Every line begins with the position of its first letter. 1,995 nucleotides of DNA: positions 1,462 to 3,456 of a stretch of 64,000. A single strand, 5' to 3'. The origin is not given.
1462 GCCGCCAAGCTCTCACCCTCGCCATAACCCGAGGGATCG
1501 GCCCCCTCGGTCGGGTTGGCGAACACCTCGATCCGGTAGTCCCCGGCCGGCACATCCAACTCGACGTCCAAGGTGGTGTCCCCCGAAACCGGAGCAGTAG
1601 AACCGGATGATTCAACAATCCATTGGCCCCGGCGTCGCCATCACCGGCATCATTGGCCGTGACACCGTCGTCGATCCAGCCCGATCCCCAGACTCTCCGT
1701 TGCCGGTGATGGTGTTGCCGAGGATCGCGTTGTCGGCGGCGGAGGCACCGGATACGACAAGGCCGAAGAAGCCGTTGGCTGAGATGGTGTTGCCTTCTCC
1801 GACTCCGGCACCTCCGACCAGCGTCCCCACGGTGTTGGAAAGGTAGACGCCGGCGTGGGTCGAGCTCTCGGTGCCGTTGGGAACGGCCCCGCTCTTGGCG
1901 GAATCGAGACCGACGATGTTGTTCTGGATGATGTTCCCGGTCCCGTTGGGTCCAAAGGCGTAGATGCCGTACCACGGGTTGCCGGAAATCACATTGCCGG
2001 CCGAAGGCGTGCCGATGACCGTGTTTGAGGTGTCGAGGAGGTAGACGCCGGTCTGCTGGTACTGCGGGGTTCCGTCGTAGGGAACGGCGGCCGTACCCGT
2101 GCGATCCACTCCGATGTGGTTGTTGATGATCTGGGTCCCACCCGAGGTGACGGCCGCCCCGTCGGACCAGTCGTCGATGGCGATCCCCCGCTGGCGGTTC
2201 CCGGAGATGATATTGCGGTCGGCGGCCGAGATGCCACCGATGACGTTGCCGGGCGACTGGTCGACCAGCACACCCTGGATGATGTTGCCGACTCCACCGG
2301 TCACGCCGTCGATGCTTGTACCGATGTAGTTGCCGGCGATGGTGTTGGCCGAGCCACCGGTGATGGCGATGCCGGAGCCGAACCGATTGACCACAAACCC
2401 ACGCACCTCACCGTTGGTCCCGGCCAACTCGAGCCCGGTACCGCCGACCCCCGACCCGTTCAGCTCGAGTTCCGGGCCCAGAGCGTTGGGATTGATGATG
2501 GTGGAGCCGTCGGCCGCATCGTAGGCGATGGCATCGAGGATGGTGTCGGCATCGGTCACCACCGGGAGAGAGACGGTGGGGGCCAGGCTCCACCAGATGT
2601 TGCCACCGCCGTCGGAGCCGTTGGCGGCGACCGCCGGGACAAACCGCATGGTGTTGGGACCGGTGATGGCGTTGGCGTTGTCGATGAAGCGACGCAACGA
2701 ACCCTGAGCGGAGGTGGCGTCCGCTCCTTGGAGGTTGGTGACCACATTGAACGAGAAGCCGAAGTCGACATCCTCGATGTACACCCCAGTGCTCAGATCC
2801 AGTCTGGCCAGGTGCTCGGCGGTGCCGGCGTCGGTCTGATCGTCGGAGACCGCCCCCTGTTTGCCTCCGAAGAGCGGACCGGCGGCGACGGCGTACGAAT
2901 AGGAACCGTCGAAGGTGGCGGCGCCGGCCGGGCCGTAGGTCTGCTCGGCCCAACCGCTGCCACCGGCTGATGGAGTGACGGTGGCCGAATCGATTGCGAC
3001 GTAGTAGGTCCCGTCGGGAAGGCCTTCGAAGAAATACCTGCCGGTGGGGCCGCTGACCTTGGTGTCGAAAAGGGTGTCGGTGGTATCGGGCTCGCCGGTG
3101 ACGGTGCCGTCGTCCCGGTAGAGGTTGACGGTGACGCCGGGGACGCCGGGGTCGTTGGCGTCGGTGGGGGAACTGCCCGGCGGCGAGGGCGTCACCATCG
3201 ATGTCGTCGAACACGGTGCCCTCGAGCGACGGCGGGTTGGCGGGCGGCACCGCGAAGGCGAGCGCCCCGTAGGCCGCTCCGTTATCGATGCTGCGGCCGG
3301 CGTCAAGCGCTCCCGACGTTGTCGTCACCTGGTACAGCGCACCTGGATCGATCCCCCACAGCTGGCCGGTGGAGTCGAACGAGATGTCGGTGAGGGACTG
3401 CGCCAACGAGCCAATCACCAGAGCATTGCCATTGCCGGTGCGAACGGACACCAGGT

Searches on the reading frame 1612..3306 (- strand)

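Call 92: search_protein_families(library=pfam, proteins=[window:1612-3306:-], max_evalue=0.01)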
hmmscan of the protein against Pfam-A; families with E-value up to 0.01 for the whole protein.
window:1612-3306:- (564 aa): 3 families
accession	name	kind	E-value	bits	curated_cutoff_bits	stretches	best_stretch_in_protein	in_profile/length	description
PF17210.9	SdrD_B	-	8.2e-08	32.9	29.7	1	49-109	18-69/112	SdrD B-like domain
PF13620.12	CarboxypepD_reg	-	0.0035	18.1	32.3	0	48-108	7-57/82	Carboxypeptidase regulatory-like domain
PF17802.7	SpaA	-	0.0042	17.7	23.1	1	48-103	8-56/91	Prealbumin-like fold domain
